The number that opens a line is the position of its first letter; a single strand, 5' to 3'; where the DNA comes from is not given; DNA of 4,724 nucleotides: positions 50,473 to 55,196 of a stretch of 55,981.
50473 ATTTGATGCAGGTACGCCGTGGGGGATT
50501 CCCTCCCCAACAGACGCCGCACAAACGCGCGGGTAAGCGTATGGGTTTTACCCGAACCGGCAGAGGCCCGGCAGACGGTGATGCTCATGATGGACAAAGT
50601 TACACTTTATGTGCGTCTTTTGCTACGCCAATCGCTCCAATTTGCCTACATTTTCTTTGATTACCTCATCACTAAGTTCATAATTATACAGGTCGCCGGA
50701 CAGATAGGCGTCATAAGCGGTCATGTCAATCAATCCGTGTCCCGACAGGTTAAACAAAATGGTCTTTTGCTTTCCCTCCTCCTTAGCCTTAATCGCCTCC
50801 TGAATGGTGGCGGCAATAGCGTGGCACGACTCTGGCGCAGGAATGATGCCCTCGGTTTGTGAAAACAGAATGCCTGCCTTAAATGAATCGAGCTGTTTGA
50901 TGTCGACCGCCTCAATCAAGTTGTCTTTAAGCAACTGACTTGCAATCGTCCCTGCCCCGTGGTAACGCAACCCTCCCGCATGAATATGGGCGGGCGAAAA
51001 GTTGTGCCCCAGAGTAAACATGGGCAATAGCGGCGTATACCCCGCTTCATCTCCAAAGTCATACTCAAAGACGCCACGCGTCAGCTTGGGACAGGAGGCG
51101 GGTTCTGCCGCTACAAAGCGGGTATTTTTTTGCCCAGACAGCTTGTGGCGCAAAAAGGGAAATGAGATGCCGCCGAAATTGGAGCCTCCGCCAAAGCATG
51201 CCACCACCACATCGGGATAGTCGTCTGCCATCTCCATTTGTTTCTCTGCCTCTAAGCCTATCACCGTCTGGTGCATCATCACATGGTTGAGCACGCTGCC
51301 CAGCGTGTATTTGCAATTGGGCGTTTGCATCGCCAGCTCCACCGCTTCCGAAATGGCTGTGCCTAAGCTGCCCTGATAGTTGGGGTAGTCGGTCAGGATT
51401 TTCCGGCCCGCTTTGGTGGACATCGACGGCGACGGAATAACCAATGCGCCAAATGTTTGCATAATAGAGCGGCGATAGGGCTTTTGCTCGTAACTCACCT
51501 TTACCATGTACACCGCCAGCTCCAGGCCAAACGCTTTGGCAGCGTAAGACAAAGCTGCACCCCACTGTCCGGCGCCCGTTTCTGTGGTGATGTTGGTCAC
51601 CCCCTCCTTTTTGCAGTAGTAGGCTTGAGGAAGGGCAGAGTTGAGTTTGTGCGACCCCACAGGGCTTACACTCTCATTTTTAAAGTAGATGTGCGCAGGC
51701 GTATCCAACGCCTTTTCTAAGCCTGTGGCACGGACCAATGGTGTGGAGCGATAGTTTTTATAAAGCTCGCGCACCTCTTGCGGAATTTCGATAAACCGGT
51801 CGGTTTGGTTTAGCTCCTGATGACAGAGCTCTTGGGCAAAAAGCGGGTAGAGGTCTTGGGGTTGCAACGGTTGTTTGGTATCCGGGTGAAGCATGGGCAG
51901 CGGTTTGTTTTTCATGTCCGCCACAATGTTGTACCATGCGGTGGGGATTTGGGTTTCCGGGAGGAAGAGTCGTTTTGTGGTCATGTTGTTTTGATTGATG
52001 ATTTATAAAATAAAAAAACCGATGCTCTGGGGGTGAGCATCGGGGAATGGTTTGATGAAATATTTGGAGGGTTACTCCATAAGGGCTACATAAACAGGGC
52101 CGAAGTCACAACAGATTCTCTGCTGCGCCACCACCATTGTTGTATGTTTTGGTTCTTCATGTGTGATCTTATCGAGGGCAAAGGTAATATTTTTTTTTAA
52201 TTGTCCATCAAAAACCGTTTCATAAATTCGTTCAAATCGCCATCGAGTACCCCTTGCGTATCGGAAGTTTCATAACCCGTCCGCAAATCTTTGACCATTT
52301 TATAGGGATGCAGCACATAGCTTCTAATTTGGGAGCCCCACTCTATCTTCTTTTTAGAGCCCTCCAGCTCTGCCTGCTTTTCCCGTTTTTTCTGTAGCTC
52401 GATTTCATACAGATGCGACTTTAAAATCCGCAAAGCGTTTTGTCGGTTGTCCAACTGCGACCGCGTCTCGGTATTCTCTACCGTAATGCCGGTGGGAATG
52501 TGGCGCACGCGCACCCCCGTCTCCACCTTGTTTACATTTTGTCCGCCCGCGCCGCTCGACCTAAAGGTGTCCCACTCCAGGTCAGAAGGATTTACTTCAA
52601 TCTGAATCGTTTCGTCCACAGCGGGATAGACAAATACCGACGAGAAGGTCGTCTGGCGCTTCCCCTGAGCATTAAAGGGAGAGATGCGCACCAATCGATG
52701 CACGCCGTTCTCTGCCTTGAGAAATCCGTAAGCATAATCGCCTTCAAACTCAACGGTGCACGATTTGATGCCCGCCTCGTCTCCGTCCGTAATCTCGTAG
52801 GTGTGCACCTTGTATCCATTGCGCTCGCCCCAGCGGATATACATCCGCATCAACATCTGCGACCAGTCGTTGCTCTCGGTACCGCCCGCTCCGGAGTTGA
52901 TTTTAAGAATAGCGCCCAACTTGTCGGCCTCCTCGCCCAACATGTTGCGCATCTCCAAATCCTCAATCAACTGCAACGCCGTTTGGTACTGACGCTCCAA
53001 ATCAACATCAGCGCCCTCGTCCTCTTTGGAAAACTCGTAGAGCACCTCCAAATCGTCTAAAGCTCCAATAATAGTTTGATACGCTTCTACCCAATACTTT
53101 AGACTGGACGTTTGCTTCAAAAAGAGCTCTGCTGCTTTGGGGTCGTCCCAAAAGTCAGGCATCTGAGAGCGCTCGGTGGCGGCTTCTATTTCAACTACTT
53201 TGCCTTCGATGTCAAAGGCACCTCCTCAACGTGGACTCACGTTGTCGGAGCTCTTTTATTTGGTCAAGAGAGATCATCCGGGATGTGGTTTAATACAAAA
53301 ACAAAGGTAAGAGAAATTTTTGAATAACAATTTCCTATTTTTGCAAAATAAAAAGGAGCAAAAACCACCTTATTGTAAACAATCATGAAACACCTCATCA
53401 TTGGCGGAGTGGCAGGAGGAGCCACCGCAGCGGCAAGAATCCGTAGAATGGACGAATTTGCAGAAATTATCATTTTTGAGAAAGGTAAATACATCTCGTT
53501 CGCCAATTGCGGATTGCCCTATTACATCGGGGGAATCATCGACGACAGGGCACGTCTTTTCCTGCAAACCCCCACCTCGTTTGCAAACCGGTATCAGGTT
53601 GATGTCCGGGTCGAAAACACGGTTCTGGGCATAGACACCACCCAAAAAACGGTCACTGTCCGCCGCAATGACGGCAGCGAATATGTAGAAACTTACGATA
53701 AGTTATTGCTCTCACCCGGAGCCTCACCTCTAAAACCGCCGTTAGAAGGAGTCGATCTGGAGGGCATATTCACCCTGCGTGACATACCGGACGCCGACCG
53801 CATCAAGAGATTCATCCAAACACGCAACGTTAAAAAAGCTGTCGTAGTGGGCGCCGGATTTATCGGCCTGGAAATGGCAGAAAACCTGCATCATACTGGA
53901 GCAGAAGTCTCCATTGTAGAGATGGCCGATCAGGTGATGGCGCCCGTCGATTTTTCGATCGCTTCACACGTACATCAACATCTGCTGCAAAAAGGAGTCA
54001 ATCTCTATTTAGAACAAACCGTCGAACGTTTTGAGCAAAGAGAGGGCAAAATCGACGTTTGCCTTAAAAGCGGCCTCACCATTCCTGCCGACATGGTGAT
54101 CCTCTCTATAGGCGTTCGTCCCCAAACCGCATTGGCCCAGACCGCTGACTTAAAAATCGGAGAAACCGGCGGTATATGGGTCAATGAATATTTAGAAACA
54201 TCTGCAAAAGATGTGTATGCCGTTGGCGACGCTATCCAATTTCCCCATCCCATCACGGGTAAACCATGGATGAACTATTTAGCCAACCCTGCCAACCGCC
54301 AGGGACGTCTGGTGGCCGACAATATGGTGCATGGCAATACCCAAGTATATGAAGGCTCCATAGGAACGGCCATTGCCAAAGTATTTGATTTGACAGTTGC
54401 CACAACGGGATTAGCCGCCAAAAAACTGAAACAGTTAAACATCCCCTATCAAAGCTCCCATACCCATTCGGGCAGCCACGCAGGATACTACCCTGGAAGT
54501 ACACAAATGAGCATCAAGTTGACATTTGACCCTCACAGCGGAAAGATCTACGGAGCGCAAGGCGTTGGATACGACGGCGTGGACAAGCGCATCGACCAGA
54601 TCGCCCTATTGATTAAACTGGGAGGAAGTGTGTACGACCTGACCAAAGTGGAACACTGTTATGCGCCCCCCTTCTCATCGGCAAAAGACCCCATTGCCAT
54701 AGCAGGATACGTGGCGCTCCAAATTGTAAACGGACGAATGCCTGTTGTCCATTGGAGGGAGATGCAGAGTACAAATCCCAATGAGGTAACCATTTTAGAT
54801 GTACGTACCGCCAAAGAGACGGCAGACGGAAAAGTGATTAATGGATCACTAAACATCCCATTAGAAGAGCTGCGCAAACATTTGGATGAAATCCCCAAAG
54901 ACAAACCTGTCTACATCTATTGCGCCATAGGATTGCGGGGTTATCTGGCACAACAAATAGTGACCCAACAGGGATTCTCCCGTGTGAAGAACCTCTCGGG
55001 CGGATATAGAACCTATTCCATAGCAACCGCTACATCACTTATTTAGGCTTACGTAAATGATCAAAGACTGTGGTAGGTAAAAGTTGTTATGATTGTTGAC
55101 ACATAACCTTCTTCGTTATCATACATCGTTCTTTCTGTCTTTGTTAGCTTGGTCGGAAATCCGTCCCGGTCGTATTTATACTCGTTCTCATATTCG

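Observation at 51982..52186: WWW leader peptide plus intrinsic terminator upstream of trpB2: candidate ribosome-mediated Trp attenuator in a Bacteroidota genome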

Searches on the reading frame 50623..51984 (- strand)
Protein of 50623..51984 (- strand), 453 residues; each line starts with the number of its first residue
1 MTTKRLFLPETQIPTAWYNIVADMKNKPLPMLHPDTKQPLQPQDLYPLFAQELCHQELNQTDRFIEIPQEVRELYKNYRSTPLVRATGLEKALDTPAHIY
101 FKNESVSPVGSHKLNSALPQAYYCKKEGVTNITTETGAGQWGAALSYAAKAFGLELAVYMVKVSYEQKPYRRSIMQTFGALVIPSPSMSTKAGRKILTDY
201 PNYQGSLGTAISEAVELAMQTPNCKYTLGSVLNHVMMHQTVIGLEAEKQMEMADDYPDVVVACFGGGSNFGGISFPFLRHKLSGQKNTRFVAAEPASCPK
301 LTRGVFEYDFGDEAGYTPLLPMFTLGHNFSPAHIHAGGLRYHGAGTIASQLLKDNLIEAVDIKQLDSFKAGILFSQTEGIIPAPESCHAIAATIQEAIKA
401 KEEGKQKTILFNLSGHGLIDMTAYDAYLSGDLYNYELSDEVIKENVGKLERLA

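Call 6: search_protein_families(library=ncbifam, proteins=[window:50623-51984:-])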
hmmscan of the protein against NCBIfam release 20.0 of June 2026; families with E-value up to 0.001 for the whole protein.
window:50623-51984:- (453 aa): 23 families
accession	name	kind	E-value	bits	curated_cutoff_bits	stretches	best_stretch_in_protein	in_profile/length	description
NF009057.0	PRK12391.1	equivalog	5.5e-210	697.5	366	1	3-442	3-440/441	TrpB-like pyridoxal phosphate-dependent enzyme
TIGR01415.1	trpB_rel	hypoth_equivalog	8.9e-181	601.2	518.85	1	13-430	1-418/419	TrpB-like pyridoxal phosphate-dependent enzyme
NF010376.0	PRK13803.1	equivalog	1.9e-45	155.8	819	1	68-429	246-596/600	bifunctional phosphoribosylanthranilate isomerase/tryptophan synthase subunit beta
TIGR00263.1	trpB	equivalog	8.7e-44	150.1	392.45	1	56-422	27-379/385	tryptophan synthase subunit beta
NF010375.0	PRK13802.1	equivalog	1.9e-28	99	1386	1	80-425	326-670/695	bifunctional indole-3-glycerol phosphate synthase/tryptophan synthase subunit beta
TIGR01139.1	cysK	equivalog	2.9e-13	49.7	350.95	1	80-411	7-283/298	cysteine synthase A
NF004996.0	PRK06381.1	equivalog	1.3e-12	47.4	266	1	78-186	13-116/319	threonine synthase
TIGR01136.1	cysKM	subfamily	1.7e-12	47.3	344.15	1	80-410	7-285/299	cysteine synthase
NF006390.0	PRK08639.1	equivalog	2.5e-11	43.2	421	1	66-171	11-114/418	threonine ammonia-lyase IlvA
NF006094.0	PRK08246.1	subfamily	6.3e-11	42.2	331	1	73-304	16-209/310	serine/threonine dehydratase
TIGR02079.1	THD1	equivalog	1.9e-10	40.1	440.55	1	72-171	8-105/410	threonine ammonia-lyase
NF005292.0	PRK06815.1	equivalog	3.2e-09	36.3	371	1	67-183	8-119/320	threonine/serine dehydratase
NF005680.0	PRK07476.1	equivalog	5.1e-09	35.5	413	1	72-168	15-109/326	hydroxyectoine utilization dehydratase EutB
NF006050.0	PRK08197.1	equivalog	9.4e-09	34.5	303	1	80-165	80-163/406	threonine synthase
NF005147.0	PRK06608.1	equivalog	4.2e-08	32.4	380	1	71-182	15-122/339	serine/threonine dehydratase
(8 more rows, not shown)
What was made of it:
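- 50623..51984 (-): trpB2, the regulated gene (stand-alone TrpB-like PLP enzyme, 453 aa). NCBIfam NF009057 at 697 bits and TIGR01415 at 601 bits (call 6).
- On Bacteroid-trp leader (RF01692): It lies 27 nt upstream of a full-length TrpB-like PLP enzyme (NF009057, call 6).
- Checked: The downstream gene is a full-length TrpB-like PLP enzyme (NCBIfam NF009057, 697 bits, call 6).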

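Call 7: find_related_loci(query=window:50623-51984:-, collection=genome_contigs, flank=3000)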
Query window:50623-51984:- (453 aa) in genome_contigs; peptide patterns used: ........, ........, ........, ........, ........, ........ (x = any residue, [..] = any of these).
600 stretches matched a pattern (row limit reached: there are more); 583 encode a relative of the query (tblastn E <= 1e-3); the best 80 are kept; 80 distinct loci.
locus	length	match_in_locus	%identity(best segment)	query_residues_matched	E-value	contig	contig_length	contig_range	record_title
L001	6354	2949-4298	92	1-450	0e+0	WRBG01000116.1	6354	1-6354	MAG: Bacteroidales bacterium isolate Lab288P1bin72 Ga0131853_10058620, whole genome shotgun sequence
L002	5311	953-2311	90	1-453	0e+0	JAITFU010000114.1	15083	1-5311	MAG: Prevotellaceae bacterium isolate Pal332_bin18 k119_183255, whole genome shotgun sequence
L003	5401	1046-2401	82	1-452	0e+0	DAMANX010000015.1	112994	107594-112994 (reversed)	MAG TPA_asm: Tannerellaceae bacterium isolate CTOTU48332 NODE_48_length_112994_cov_9.341166, whole genome shotgun sequen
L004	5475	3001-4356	83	1-450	0e+0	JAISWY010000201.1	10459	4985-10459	MAG: Candidatus Symbiothrix sp. isolate Nc350_bin153 k119_1891914, whole genome shotgun sequence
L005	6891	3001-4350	81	3-452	0e+0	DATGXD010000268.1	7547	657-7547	MAG TPA_asm: Paludibacter sp. isolate SMAG_U10599 k141_155708, whole genome shotgun sequence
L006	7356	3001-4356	81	1-452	0e+0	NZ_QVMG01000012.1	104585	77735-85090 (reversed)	Parabacteroides sp. 52 scaffold12_size104585, whole genome shotgun sequence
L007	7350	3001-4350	79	3-452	0e+0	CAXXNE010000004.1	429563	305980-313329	MAG: uncultured Paludibacter sp. isolate c6dfa319-ced9-4a11-90c0-3e1197362bd4 genome assembly, contig: contig_4, whole g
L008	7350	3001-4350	79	3-452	0e+0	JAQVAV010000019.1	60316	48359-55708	MAG: Paludibacter sp. isolate STD2_5 NODE_1675_length_60316_cov_8.838608_Sandtown_D2, whole genome shotgun sequence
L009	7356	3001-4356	80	1-452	0e+0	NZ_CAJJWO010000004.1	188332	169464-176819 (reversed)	MAG: uncultured Parabacteroides sp. isolate ERR260169-bin.9, whole genome shotgun sequence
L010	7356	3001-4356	81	1-452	0e+0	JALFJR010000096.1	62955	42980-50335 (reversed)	MAG: Parabacteroides sp. isolate SUG742 k141_555117, whole genome shotgun sequence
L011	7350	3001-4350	81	3-452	0e+0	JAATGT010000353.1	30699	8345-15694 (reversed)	MAG: Bacteroidales bacterium isolate bin_63 k141_9845021, whole genome shotgun sequence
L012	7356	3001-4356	80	1-452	0e+0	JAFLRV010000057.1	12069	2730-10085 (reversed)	MAG: Coprobacter sp. isolate HAN010 Seq57, whole genome shotgun sequence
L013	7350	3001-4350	82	3-452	0e+0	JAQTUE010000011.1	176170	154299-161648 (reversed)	MAG: Paludibacter sp. isolate STB_57 NODE_190_length_176170_cov_8.596860_Sandtown_B, whole genome shotgun sequence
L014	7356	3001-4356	80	1-452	0e+0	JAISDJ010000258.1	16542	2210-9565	MAG: Tannerellaceae bacterium isolate Gx485_bin124 k119_4220998, whole genome shotgun sequence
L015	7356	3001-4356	79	1-452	0e+0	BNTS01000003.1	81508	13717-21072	Bacteroidia bacterium MS495-74 DNA, sequence003, whole genome shotgun sequence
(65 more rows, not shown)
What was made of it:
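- On Bacteroid-trp leader (RF01692): The closest are termite-gut MAGs at 90-92% identity (call 7).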

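Call 20: find_related_loci(query=window:50623-51984:-, collection=metagenome_contigs, flank=2000)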
Query window:50623-51984:- (453 aa) in metagenome_contigs; peptide patterns used: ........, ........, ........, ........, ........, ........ (x = any residue, [..] = any of these).
600 stretches matched a pattern (row limit reached: there are more); 575 encode a relative of the query (tblastn E <= 1e-3); the best 80 are kept; 80 distinct loci.
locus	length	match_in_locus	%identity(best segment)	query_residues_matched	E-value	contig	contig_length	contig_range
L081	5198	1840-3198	88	1-453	0e+0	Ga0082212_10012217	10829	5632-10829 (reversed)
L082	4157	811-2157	82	3-451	0e+0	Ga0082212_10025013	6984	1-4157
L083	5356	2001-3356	81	1-452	0e+0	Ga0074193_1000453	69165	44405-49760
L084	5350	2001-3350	81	3-452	0e+0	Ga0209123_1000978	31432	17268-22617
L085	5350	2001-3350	81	3-452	0e+0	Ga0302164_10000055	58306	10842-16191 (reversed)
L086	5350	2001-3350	79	3-452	0e+0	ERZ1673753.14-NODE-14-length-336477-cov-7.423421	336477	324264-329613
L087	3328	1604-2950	80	4-452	0e+0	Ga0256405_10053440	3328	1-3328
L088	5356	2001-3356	79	1-452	0e+0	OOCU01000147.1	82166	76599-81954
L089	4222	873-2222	79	3-452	0e+0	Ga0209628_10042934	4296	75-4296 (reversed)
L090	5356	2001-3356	79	1-452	0e+0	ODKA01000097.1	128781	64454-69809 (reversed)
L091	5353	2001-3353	79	3-453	0e+0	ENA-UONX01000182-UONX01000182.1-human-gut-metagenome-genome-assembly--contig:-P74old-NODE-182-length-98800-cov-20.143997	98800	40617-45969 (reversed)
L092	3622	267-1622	79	1-452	0e+0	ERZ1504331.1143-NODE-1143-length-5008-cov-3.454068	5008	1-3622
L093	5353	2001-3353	79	3-453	0e+0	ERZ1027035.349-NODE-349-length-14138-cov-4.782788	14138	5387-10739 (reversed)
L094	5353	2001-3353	79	3-453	0e+0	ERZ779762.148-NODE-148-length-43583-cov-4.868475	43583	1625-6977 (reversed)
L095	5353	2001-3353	79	3-453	0e+0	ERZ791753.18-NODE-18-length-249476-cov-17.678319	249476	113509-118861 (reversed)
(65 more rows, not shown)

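Call 56: find_encoding_contigs(protein=window:50623-51984:-, flank=3000, max_places=4)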
Protein window:50623-51984:- (453 aa): 1 contig read that carries it; 1 place shown.
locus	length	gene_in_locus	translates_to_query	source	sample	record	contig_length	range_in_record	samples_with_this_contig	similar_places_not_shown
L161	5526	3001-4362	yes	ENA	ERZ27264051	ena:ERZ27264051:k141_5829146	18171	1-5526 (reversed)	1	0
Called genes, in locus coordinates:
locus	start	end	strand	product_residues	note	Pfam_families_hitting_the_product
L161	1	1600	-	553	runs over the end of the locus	PF07992:Pyr_redox_2, PF13450:NAD_binding_8 (faint), PF13738:Pyr_redox_3, PF00070:Pyr_redox, PF02852:Pyr_redox_dim, PF00581:Rhodanese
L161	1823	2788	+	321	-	PF03462:PCRF, PF00472:RF-1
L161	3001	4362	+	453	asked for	PF00291:PALP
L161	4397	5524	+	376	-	?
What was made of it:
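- Tried and rejected: An exact-protein look-up showed only that the window matches an ENA metagenome contig (call 56).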

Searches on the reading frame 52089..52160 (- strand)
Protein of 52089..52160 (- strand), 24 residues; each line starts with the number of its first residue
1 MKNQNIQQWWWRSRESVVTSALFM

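Call 60: search_protein_families(library=ncbifam, proteins=[window:52089-52160:-], max_evalue=10)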
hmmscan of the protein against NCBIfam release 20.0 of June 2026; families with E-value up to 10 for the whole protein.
seq(24 aa): 0 families

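Call 61: search_protein_families(library=pfam, proteins=[window:52089-52160:-], max_evalue=10)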
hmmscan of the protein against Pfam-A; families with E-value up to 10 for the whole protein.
seq(24 aa): 0 families
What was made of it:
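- Tried and rejected: NCBIfam and Pfam gave no family (calls 60, 61).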

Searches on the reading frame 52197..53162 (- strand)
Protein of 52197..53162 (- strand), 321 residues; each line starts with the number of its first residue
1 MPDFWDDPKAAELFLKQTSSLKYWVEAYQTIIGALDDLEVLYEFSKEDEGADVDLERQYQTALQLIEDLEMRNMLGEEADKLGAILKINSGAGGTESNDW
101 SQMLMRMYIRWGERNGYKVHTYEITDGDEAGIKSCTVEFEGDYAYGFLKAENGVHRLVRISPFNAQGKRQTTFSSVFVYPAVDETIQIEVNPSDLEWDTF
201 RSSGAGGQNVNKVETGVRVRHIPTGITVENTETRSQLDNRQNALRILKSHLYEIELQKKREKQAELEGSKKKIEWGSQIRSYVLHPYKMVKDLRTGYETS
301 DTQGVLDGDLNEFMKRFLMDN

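Call 6: search_protein_families(library=ncbifam, proteins=[window:52197-53162:-])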
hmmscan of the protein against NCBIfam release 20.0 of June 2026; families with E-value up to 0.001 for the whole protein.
window:52197-53162:- (321 aa): 5 families
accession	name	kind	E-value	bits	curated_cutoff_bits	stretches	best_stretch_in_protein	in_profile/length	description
TIGR00020.2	prfB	exception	4.7e-141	469.9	370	1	2-318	34-352/353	peptide chain release factor 2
NF001859.2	PRK00591.1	equivalog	8.6e-66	222.4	400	1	3-317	19-338/347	peptide chain release factor 1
TIGR00019.1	prfA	equivalog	1.1e-61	208.8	423.25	1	14-316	39-345/361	peptide chain release factor 1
TIGR03072.1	release_prfH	equivalog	2e-27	96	166.65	1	85-282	2-195/200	peptide chain release factor H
NF006718.0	PRK09256.1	equivalog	5.3e-13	48.9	100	1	186-220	8-42/140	alternative ribosome rescue aminoacyl-tRNA hydrolase ArfB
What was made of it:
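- Checked: The upstream gene is prfB (TIGR00020, call 6).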

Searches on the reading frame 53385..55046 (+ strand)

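Call 52: search_protein_families(library=ncbifam, proteins=[window:53385-55046:+], max_evalue=1e-10)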
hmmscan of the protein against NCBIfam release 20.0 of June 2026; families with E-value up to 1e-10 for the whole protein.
window:53385-55046:+ (553 aa): 38 families (the best 25 are shown)
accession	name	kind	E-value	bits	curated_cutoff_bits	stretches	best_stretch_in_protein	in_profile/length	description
TIGR03385.1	CoA_CoA_reduc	equivalog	1.5e-147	492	578.8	1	4-441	3-439/439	CoA-disulfide reductase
NF007123.0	PRK09564.1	equivalog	1.2e-111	373.6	458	1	1-444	1-443/444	CoA-disulfide reductase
NF010037.0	PRK13512.1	equivalog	5.4e-108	361.7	394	1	2-444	3-437/438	CoA-disulfide reductase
NF046103.1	NOXase_Strep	equivalog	2.4e-67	227.8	600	1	4-441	3-438/442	H2O-forming NADH oxidase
NF045765.1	PhenlGlyoxDHPadH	equivalog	7.6e-53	179.9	475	1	2-338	4-332/416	NADH-dependent phenylglyoxylate dehydrogenase subunit epsilon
TIGR02374.1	nitri_red_nirB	equivalog_domain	5.5e-50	170.6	578.35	1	19-345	17-332/794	nitrite reductase large subunit NirB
NF003437.0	PRK04965.1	equivalog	7e-44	150.3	392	1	5-315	7-300/378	NADH:flavorubredoxin reductase NorW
NF042949.2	3PPDioc_HcaD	equivalog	3.7e-43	147.7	450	1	4-316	5-307/386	3-phenylpropionate/cinnamic acid dioxygenase ferredoxin--NAD(+) reductase subunit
TIGR01350.1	lipoamide_DH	equivalog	2.1e-40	138.8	408.8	1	86-424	115-438/461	dihydrolipoyl dehydrogenase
TIGR02053.1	MerA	equivalog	6.1e-38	131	454.45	1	88-426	115-439/465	mercury(II) reductase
NF007286.0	PRK09754.1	equivalog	2.1e-35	122.3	447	1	4-315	7-307/400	phenylpropionate dioxygenase ferredoxin reductase subunit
NF004943.0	PRK06292.2-1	equivalog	1e-34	120.1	432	1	86-424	114-439/456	dihydrolipoyl dehydrogenase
NF003585.0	PRK05249.1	equivalog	8.8e-34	116.9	465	1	85-397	120-415/464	Si-specific NAD(P)(+) transhydrogenase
NF011565.0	PRK14989.1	subfamily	2.3e-31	108.6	883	1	64-345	66-337/847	nitrite reductase large subunit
NF004945.0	PRK06292.2-3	equivalog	7e-30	104.3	494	1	98-426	126-438/457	dihydrolipoyl dehydrogenase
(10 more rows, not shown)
